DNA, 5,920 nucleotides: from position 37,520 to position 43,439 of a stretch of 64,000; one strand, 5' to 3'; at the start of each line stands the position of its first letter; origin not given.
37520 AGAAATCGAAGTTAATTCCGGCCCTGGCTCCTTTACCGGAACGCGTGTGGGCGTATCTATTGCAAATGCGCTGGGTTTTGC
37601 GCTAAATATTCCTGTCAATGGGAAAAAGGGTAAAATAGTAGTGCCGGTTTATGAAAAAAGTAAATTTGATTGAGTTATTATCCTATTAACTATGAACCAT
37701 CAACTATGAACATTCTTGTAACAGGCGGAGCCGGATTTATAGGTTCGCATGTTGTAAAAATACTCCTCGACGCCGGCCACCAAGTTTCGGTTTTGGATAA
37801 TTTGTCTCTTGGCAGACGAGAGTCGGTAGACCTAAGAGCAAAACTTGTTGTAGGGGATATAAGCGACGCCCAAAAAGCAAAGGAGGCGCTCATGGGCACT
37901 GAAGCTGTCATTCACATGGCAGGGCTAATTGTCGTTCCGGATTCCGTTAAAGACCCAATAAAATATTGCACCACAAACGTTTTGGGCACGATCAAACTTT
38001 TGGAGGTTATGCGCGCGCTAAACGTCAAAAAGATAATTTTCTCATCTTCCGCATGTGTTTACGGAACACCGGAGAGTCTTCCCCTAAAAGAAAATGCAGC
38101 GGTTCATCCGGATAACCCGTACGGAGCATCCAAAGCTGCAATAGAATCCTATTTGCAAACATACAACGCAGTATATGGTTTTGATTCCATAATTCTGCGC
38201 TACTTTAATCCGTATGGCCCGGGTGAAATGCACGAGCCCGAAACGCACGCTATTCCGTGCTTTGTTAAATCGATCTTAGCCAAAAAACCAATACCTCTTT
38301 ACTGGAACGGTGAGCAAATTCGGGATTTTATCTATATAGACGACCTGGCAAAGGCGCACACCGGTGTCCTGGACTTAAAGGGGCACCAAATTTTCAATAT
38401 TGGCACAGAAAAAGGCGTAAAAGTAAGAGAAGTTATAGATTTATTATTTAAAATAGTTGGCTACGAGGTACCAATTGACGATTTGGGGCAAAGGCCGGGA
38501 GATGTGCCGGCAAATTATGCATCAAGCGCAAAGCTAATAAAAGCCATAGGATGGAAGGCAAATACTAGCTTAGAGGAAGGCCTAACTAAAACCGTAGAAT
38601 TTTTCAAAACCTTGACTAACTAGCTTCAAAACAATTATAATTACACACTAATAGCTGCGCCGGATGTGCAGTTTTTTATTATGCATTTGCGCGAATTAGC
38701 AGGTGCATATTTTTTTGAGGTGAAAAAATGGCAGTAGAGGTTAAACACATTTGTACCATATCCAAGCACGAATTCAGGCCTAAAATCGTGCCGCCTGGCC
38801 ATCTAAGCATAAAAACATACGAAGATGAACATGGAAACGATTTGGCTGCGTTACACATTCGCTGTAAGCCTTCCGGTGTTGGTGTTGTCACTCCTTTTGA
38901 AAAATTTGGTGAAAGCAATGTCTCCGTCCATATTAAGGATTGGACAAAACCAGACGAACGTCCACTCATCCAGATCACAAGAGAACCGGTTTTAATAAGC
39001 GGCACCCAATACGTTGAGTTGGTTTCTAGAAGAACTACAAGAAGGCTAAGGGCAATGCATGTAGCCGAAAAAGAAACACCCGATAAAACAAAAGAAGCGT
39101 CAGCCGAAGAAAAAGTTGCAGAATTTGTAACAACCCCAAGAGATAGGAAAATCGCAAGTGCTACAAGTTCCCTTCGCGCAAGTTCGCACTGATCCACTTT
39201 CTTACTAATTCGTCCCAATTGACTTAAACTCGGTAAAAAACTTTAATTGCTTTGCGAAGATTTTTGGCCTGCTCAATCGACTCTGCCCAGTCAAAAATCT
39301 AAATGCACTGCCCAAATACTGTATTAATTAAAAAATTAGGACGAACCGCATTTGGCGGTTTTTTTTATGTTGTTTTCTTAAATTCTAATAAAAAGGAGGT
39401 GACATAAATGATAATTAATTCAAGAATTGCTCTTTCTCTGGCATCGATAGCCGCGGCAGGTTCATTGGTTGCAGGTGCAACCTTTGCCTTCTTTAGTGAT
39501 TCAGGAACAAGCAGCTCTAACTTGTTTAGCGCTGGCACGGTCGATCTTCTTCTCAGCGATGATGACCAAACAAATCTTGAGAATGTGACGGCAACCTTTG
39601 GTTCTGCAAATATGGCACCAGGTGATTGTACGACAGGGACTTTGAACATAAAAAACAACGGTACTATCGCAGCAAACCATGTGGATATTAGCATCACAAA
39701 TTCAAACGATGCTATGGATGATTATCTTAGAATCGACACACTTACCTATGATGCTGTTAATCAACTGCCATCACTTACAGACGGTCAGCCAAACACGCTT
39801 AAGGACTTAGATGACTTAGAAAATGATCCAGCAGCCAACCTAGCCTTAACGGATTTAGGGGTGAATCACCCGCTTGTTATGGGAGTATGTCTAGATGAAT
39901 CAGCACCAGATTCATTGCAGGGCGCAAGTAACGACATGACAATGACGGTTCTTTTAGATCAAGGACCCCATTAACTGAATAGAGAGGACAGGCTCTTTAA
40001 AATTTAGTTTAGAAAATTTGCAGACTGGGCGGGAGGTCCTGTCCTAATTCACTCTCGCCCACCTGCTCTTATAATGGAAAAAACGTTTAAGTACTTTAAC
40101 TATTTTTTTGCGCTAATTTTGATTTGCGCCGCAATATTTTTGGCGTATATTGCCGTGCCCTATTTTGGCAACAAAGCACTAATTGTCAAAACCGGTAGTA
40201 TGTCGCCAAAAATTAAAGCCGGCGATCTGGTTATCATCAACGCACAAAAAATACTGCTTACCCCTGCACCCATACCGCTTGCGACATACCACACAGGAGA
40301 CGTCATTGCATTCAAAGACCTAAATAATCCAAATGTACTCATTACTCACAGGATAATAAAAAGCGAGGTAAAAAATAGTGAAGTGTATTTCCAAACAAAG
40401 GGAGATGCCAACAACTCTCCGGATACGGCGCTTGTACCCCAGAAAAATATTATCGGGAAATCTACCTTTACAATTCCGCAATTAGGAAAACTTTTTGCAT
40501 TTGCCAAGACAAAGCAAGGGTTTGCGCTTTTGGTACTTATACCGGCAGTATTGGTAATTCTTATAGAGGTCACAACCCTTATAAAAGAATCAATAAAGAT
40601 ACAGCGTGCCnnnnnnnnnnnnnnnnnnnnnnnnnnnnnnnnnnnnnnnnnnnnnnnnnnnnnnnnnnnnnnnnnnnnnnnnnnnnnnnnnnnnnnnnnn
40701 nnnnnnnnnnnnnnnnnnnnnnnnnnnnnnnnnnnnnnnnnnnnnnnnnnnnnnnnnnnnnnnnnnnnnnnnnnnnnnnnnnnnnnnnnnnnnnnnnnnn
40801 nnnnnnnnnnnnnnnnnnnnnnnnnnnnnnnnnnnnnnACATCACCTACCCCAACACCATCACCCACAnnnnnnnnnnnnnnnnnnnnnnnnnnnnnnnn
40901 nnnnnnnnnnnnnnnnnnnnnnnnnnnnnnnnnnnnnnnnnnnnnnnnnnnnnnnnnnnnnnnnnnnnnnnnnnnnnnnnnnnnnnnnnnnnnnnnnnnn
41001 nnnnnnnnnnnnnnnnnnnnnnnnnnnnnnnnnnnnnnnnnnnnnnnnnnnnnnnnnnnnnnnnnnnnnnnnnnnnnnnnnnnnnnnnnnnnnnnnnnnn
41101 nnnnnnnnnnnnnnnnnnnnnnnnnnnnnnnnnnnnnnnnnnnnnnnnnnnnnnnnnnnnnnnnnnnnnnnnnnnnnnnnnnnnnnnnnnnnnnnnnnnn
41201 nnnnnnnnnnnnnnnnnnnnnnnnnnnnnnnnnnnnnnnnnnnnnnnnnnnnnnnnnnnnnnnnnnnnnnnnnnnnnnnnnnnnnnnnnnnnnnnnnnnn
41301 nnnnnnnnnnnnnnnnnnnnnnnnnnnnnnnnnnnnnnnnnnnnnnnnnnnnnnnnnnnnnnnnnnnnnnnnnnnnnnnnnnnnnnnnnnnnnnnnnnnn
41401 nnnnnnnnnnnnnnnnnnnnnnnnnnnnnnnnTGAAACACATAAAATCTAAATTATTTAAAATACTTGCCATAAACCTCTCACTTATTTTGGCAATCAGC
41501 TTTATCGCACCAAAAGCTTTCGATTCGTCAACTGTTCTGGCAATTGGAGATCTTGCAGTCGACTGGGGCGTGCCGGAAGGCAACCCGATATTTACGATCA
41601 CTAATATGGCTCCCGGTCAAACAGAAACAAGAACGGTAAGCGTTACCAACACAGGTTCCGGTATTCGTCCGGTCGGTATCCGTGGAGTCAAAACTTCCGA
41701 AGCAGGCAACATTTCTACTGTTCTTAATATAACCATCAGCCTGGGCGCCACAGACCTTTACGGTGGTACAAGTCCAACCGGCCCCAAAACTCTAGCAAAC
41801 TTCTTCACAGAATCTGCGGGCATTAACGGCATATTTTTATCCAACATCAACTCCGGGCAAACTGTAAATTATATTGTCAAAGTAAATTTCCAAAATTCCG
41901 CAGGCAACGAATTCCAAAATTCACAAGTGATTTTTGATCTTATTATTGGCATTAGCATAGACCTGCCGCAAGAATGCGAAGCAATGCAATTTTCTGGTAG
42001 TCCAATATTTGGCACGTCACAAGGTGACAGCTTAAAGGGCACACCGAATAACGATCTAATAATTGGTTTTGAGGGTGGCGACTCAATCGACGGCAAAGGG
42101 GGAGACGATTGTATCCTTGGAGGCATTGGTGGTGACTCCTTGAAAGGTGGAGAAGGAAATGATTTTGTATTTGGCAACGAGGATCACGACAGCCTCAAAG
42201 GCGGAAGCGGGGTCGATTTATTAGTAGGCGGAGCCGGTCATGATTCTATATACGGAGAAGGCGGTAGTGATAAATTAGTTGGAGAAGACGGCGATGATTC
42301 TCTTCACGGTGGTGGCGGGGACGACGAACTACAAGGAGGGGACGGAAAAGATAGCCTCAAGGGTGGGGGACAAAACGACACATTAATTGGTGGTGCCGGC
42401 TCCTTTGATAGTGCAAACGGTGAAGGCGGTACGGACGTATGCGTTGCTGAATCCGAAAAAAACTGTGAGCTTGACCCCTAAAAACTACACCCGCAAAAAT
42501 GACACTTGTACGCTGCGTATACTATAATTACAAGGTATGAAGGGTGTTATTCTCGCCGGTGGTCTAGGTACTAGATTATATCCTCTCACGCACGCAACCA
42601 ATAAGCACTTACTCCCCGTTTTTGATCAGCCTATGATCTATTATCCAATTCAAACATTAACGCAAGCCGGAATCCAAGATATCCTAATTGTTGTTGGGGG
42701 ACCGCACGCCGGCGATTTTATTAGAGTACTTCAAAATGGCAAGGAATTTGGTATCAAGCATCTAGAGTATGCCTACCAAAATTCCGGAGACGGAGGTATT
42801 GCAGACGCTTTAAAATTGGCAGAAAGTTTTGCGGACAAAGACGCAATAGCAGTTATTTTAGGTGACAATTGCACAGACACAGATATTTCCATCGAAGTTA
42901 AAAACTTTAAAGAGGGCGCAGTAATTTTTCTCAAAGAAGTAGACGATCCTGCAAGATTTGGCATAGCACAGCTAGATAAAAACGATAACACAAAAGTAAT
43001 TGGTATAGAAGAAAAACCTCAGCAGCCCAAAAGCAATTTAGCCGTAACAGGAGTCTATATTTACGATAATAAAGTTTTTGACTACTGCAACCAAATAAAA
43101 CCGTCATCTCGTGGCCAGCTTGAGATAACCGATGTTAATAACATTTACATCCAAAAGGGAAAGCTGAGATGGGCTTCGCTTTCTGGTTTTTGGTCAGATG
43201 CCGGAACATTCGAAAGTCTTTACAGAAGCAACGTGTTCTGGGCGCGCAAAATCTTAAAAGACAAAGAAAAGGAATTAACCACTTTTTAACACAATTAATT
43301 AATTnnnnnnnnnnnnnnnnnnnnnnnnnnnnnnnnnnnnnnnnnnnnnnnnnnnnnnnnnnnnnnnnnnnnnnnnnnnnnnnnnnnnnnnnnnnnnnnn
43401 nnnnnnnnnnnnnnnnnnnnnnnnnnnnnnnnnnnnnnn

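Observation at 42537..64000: About 22-kb cell-surface glycan superlocus with three nucleotide-sugar pathways and iterated GT2 (Dpm1-like) / GT-C membrane glycosyltransferase pairs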

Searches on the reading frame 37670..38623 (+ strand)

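Call 9: search_protein_families(library=pfam, proteins=[window:37670-38623:+])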
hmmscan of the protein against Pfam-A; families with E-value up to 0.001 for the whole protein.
window:37670-38623:+ (317 aa): 9 families
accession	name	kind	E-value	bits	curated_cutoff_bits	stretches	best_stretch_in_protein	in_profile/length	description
PF01370.27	Epimerase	-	1.1e-64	218.5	20.9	1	15-245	1-240/240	NAD dependent epimerase/dehydratase family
PF16363.11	GDP_Man_Dehyd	-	1.5e-59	202.6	27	1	16-308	1-332/332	GDP-mannose 4,6 dehydratase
PF01073.25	3Beta_HSD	-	3.1e-22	79.4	22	1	16-230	1-225/280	3-beta hydroxysteroid dehydrogenase/isomerase family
PF02719.21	Polysacc_synt_2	-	1.2e-16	61.2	20.2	1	15-278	1-267/293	Polysaccharide biosynthesis protein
PF13460.12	NAD_binding_10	-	2e-14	54.3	27.2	1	19-164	1-133/184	NAD(P)H-binding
PF04321.23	RmlD_sub_bind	-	1.1e-10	41.6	27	1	13-166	1-140/287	RmlD substrate binding domain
PF05368.20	NmrA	-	1.2e-09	38.7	27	1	13-169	3-141/298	NmrA-like family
PF07993.18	NAD_binding_4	-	1.5e-09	37.9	20.1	1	56-183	62-209/258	Male sterility protein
PF00106.31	adh_short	-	0.00056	19.9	26.6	0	15-75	3-69/195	short chain dehydrogenase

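Call 22: search_protein_families(library=ncbifam, proteins=[window:37670-38623:+], max_evalue=0.01)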
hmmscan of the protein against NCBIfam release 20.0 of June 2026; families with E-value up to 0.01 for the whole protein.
window:37670-38623:+ (317 aa): 43 families (the best 25 are shown)
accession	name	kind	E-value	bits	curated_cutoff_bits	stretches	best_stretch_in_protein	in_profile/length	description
TIGR01179.1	galE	equivalog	5.7e-79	265.3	262.3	1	14-310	1-323/332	UDP-glucose 4-epimerase GalE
TIGR01181.1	dTDP_gluc_dehyt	equivalog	4.7e-54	183.6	365.1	1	14-313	1-312/321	dTDP-glucose 4,6-dehydratase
NF007956.0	PRK10675.1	subfamily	7.6e-50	169.9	394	1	13-308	1-325/338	UDP-glucose 4-epimerase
TIGR04180.1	EDH_00030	hypoth_equivalog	9.6e-45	152.9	475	1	15-298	1-295/297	NAD-dependent 4,6-dehydratase LegB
TIGR02197.1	heptose_epim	equivalog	5.1e-38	131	274.6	1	15-309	1-310/316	ADP-glyceromanno-heptose 6-epimerase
NF007490.0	PRK10084.1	subfamily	1.6e-35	122.7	649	1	13-313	1-335/361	dTDP-glucose 4,6-dehydratase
NF007582.0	PRK10217.1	equivalog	4.3e-31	108.3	698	1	14-312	3-331/355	dTDP-glucose 4,6-dehydratase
NF047922.1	GDPFucSynFcl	equivalog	3.3e-29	102.3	500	1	14-312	4-301/308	GDP-L-fucose synthase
TIGR03466.1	HpnA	hypoth_equivalog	2e-28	99.2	367.65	1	14-268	2-251/327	hopanoid-associated sugar epimerase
NF011728.1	PRK15181.1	equivalog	7.4e-28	97.5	760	1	15-230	18-245/348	Vi polysaccharide biosynthesis UDP-N-acetylglucosaminuronic acid C-4 epimerase TviC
NF043036.1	ErythonDh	equivalog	1.9e-21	76.6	325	1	13-176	1-174/321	D-erythronate dehydrogenase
NF008360.0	PRK11150.1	equivalog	2.3e-21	76.3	452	1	15-259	2-250/310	ADP-glyceromanno-heptose 6-epimerase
TIGR02622.1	CDP_4_6_dhtase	equivalog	3.7e-20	72.4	278.45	1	14-169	6-172/352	CDP-glucose 4,6-dehydratase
NF042422.1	oxyalk_red_OleD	equivalog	7.7e-20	71.5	580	1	13-236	1-217/329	2-alkyl-3-oxoalkanoate reductase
NF042423.1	oxyalk_red_Shew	equivalog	1e-17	64.2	580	1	13-231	9-218/331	2-alkyl-3-oxoalkanoate reductase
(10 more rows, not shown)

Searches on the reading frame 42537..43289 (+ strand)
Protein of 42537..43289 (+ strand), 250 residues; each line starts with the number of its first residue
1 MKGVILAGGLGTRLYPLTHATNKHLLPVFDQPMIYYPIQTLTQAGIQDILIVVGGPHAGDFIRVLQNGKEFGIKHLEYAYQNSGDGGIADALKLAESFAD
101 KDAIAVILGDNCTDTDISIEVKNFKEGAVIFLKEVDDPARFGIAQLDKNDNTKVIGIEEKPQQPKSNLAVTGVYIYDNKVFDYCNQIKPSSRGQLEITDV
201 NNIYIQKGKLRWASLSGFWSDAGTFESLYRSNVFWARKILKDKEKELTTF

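Call 3: search_protein_families(library=pfam, proteins=[window:42537-43289:+])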
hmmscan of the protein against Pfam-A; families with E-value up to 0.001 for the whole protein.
window:42537-43289:+ (250 aa): 2 families
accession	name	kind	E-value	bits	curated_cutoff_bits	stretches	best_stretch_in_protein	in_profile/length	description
PF00483.29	NTP_transferase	-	1.2e-55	189.2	21.2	1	2-234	1-241/245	Nucleotidyl transferase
PF12804.13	NTP_transf_3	-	3.7e-10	40.7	27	1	3-110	1-95/160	MobA-like NTP transferase domain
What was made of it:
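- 42537..43289 (+): RmlA-like sugar-1-phosphate nucleotidyltransferase (short form, 250 aa). Pfam NTP_transferase 189 bits (call 3).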

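Call 10: search_protein_families(library=ncbifam, proteins=[window:42537-43289:+], max_evalue=0.00001)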
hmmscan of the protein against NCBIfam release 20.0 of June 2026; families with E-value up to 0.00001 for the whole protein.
window:42537-43289:+ (250 aa): 27 families (the best 25 are shown)
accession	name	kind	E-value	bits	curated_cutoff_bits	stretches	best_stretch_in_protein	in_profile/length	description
TIGR01207.1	rmlA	equivalog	3.5e-72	242.9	360.65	1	2-234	1-235/286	glucose-1-phosphate thymidylyltransferase RfbA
NF012024.0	PRK15480.1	equivalog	3.8e-64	216.6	588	1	2-236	5-241/292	glucose-1-phosphate thymidylyltransferase RfbA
TIGR01208.1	rmlA_long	equivalog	4.2e-62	210.1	320.25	1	2-242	1-237/353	glucose-1-phosphate thymidylyltransferase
TIGR03992.1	Arch_glmU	subfamily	6.2e-48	163.6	292.1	1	1-224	1-216/393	bifunctional sugar-1-phosphate nucleotidylyltransferase/acetyltransferase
NF041313.1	UDPGP_AglF_Halo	equivalog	7.8e-37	126.9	400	1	1-209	1-207/234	UTP--glucose-1-phosphate uridylyltransferase AglF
NF041173.1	Sug_nt_acttase_Thmprot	equivalog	2.9e-36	125.3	600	1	1-225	1-217/405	bifunctional sugar-1-phosphate nucleotidylyltransferase/acetyltransferase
TIGR01099.1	galU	equivalog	7.5e-28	97.8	326.8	2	80-224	100-254/261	UTP--glucose-1-phosphate uridylyltransferase GalU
NF045761.1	NAMPUrTaseMurU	equivalog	2.8e-23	83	250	1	1-229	1-221/226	N-acetylmuramate alpha-1-phosphate uridylyltransferase MurU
NF052502.1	man1P_GTase_Rv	exception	9.4e-21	74.1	440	1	2-230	2-225/352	mannose-1-phosphate guanylyltransferase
NF003670.0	PRK05293.1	equivalog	7.3e-17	61.3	470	1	134-233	156-256/382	glucose-1-phosphate adenylyltransferase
NF009928.0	PRK13389.1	equivalog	3.1e-16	59.4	548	1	2-53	10-61/302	UTP--glucose-1-phosphate uridylyltransferase GalU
TIGR02623.1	G1P_cyt_trans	equivalog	3.3e-16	59.5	300.25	2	92-235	110-245/255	glucose-1-phosphate cytidylyltransferase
TIGR02091.1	glgC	equivalog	2.7e-14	53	424.9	1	3-233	3-257/364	glucose-1-phosphate adenylyltransferase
NF049965.1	GlMnHpPGnyltfHddC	equivalog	2.5e-13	50.2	300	1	1-185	1-176/221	D-glycero-D-manno-heptose 1-phosphate guanosyltransferase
NF007516.0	PRK10122.1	equivalog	3.7e-13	49.3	534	1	1-53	4-56/297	UTP--glucose-1-phosphate uridylyltransferase GalF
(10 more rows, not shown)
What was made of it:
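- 42537..43289 (+): NCBIfam rmlA 242.9 bits, below the 360.65 cut-off (call 10).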
